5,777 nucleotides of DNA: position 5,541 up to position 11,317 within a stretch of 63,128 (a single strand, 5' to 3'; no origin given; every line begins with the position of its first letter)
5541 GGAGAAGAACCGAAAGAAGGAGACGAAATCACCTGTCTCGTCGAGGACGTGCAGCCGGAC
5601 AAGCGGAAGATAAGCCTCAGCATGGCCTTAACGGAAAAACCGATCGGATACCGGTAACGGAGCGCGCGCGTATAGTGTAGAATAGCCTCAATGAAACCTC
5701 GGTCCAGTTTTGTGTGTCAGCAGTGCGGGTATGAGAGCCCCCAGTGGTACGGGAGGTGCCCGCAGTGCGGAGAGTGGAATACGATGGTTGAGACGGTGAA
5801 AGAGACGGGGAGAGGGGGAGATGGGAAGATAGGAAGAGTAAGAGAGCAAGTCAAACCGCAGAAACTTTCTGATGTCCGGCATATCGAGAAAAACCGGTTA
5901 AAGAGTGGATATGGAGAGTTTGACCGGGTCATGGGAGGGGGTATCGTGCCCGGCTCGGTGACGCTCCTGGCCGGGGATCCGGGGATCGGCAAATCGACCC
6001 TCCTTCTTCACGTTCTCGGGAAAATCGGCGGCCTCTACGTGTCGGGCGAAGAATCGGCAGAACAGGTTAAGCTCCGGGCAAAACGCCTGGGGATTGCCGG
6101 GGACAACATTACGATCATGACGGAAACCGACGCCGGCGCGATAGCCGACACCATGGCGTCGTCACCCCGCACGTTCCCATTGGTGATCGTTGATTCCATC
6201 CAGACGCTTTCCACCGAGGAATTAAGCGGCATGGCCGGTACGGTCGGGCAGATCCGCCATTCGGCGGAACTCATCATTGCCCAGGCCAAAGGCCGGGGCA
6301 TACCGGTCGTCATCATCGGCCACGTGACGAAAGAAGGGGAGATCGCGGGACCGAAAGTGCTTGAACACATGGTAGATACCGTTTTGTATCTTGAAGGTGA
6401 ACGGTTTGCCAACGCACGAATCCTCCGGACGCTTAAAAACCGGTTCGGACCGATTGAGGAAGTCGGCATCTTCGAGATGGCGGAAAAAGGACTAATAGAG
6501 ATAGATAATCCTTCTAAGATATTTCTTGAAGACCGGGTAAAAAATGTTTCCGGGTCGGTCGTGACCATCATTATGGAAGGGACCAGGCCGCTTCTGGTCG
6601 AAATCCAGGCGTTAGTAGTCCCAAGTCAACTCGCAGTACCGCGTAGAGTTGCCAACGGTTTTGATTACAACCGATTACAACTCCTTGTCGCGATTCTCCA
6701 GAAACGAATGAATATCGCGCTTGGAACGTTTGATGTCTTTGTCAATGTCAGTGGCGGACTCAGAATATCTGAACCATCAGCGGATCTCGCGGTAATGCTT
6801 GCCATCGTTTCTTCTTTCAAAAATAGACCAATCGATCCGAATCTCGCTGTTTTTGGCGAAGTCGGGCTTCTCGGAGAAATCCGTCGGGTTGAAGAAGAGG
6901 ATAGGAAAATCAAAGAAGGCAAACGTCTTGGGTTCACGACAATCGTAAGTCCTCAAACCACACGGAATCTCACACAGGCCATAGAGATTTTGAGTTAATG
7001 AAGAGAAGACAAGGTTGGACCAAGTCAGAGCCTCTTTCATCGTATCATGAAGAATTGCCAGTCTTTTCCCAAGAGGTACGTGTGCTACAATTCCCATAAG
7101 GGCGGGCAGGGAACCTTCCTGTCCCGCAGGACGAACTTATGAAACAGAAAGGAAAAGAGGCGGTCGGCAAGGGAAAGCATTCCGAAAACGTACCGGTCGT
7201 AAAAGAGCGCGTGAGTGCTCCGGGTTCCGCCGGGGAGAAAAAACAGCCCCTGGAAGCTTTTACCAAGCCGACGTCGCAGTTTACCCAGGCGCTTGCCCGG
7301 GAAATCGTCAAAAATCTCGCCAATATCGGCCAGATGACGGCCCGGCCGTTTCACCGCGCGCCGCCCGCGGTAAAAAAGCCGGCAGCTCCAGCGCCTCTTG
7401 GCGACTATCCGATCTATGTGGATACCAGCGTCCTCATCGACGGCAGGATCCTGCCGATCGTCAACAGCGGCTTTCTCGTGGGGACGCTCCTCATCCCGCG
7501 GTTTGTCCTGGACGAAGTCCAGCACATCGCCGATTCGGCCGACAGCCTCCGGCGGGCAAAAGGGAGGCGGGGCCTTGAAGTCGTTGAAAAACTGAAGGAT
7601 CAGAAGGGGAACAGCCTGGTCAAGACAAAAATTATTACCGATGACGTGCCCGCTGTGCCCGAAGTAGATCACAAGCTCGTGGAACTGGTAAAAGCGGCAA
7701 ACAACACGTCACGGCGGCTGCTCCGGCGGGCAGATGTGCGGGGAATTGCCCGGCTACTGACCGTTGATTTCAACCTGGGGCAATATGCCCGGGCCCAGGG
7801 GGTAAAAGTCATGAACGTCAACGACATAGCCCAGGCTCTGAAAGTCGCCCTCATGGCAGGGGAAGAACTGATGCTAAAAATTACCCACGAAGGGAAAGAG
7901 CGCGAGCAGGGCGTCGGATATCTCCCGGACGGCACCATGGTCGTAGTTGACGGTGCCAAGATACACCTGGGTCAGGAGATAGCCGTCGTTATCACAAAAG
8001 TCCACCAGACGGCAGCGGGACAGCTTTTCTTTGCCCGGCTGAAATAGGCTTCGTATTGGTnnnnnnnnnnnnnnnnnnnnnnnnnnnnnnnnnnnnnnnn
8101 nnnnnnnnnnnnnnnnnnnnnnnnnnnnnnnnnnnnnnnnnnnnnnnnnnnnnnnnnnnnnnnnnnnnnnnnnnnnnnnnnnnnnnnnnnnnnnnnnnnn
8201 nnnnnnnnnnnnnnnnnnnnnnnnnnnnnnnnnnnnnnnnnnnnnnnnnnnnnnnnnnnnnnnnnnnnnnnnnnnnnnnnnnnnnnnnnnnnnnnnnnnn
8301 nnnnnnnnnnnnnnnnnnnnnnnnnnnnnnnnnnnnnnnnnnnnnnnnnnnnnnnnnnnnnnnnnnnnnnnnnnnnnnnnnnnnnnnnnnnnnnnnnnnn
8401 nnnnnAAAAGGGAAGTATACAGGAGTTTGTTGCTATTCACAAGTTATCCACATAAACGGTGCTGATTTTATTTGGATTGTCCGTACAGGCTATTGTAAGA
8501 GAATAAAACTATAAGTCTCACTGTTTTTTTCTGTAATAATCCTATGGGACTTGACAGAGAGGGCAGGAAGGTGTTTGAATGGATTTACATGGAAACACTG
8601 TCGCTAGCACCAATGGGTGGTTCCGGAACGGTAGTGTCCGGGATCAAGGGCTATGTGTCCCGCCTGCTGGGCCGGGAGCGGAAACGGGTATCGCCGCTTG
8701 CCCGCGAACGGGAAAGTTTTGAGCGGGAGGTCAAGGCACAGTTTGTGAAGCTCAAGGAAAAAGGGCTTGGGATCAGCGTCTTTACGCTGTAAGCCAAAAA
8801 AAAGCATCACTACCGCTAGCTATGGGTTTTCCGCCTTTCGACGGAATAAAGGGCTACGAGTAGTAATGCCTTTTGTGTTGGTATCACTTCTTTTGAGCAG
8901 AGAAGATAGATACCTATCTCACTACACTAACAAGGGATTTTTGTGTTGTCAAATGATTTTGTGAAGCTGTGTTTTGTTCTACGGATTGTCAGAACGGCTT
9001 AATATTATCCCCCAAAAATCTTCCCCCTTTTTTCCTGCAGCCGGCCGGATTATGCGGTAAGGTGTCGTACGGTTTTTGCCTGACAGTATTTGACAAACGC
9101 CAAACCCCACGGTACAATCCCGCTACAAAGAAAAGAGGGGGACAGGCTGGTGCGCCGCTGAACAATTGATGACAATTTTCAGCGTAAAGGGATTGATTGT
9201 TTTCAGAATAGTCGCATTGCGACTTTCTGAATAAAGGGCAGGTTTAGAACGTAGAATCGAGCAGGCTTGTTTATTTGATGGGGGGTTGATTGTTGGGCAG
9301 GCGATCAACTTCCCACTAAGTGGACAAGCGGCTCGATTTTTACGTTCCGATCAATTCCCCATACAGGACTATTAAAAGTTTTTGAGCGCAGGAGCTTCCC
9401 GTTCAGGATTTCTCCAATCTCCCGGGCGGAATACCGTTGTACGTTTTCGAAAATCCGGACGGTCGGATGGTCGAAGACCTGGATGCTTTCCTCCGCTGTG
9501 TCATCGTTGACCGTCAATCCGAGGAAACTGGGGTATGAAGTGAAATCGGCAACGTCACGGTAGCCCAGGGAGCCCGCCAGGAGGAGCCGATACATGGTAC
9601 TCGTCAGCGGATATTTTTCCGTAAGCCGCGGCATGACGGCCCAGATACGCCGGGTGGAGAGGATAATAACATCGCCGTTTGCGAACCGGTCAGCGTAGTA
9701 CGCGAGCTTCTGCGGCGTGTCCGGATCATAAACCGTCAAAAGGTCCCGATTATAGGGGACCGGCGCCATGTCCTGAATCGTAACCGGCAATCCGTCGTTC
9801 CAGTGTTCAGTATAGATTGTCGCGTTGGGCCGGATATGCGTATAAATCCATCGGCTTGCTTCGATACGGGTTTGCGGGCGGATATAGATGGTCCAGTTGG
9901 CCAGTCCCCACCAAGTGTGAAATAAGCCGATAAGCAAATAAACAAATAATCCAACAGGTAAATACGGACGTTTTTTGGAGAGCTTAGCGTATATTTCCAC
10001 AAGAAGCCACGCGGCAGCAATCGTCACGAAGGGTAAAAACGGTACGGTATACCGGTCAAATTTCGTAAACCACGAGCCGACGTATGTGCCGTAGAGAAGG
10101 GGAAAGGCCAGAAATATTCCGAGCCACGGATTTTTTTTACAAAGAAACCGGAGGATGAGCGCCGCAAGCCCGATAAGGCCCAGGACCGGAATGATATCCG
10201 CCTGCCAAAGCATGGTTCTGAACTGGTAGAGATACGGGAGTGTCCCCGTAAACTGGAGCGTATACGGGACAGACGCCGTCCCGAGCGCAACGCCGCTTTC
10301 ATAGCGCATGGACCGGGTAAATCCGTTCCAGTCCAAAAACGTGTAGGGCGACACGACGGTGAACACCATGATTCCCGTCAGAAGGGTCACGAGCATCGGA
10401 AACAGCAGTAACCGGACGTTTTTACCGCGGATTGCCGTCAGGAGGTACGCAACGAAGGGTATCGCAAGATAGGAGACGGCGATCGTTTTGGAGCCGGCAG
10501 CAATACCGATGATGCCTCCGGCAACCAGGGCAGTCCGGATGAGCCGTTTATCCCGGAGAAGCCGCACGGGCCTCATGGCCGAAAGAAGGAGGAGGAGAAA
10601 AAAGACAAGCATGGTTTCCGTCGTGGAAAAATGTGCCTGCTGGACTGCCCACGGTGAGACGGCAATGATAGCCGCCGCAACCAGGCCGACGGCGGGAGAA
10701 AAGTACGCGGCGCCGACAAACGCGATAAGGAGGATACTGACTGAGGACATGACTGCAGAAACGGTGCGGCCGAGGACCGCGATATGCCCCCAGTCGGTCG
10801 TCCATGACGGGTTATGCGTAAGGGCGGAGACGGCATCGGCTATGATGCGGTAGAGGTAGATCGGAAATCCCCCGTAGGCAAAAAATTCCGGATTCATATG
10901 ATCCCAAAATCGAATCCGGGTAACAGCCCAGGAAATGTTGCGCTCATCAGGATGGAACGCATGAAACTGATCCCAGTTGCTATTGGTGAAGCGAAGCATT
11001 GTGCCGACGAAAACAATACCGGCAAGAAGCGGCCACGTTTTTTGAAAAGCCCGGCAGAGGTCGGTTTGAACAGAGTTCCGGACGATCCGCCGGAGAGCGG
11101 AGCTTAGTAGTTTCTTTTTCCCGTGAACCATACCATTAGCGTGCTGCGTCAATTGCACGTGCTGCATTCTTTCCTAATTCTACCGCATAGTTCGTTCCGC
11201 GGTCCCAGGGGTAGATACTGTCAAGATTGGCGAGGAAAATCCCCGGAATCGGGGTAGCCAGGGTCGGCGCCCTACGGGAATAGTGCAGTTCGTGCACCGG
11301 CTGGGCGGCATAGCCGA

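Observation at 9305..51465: Exceptional concentration of GT-C-like polytopic membrane proteins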

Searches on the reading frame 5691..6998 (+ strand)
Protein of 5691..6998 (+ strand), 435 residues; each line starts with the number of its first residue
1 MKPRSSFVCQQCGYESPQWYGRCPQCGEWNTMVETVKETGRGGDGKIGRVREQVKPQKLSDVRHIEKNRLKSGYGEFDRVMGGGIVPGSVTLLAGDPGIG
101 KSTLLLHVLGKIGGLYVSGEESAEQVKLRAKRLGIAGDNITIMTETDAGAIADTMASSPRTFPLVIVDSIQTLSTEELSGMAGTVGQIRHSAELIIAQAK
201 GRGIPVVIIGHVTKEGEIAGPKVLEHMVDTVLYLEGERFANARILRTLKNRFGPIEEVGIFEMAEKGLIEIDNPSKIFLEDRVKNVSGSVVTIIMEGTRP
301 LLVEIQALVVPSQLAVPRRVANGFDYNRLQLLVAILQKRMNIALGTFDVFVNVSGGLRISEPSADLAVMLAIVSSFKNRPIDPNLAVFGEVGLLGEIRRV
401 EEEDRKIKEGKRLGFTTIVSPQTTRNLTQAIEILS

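Call 6: search_protein_families(library=pfam, proteins=[window:5691-6998:+], max_evalue=0.001)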
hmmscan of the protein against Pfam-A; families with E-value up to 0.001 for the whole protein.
window:5691-6998:+ (435 aa): 7 families
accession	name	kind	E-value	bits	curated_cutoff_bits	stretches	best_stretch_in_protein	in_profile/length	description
PF18073.7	Zn_ribbon_LapB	-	4.8e-15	55.4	25.7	1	7-34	1-28/28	Rubredoxin metal binding domain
PF06745.19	ATPase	-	3.7e-13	49.8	26.6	1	71-136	2-73/231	KaiC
PF13481.12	AAA_25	-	1.5e-07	31.7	27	1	79-215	24-193/195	AAA domain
PF23442.1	DUF7125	-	1.3e-05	24.9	29.1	1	69-177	3-113/207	Family of unknown function (DUF7125)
PF05362.19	Lon_C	-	1.9e-05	24.8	21.1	1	349-425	96-173/205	Lon protease (S16) C-terminal proteolytic domain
PF13541.12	ChlI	-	7.9e-05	23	27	1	348-423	44-120/121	Subunit ChlI of Mg-chelatase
PF03796.21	DnaB_C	-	0.00016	21.6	27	1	70-182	2-121/255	DnaB-like helicase C terminal domain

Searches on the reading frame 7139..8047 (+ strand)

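Call 6: search_protein_families(library=pfam, proteins=[window:7139-8047:+], max_evalue=0.001)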
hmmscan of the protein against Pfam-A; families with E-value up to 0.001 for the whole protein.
window:7139-8047:+ (302 aa): 3 families
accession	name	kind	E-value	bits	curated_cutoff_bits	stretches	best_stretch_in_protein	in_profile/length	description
PF01938.26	TRAM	-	3.1e-06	27.4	21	1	239-290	3-53/61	TRAM domain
PF01850.27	PIN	-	4.7e-05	24.4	23.6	1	92-229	1-111/120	PIN domain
PF13638.12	PIN_4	-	0.00084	20.1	21.9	0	95-227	4-131/132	PIN domain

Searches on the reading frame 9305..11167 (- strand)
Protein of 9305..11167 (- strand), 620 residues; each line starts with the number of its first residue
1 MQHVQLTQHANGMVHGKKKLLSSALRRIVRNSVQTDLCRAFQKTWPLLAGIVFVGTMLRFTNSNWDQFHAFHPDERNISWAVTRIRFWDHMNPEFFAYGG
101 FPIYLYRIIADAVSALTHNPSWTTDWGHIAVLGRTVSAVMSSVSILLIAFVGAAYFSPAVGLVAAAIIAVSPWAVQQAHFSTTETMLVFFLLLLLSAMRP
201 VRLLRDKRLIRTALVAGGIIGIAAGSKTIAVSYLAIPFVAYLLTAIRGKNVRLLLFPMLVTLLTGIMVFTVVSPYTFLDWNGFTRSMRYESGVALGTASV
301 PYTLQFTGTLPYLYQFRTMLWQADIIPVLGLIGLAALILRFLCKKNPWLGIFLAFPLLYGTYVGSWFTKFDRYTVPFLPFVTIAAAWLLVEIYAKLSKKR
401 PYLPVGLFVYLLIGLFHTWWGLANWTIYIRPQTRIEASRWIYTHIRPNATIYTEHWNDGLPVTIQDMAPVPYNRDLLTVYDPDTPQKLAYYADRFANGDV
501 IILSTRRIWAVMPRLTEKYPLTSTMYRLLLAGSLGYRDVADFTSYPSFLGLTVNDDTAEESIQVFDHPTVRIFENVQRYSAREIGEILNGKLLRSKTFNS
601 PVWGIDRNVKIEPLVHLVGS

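Call 4: search_protein_families(library=pfam, proteins=[window:9305-11167:-], max_evalue=0.01)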
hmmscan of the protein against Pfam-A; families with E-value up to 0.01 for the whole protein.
window:9305-11167:- (620 aa): 1 family
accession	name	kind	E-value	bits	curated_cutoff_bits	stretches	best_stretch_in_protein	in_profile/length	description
PF13231.12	PMT_2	-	1.6e-07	32.1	26.1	1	134-271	25-156/160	Dolichyl-phosphate-mannose-protein mannosyltransferase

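Call 10: search_protein_families(library=ncbifam, proteins=[window:9305-11167:-], max_evalue=0.1)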
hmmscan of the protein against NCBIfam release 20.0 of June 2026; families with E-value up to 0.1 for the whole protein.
window:9305-11167:- (620 aa): 0 families
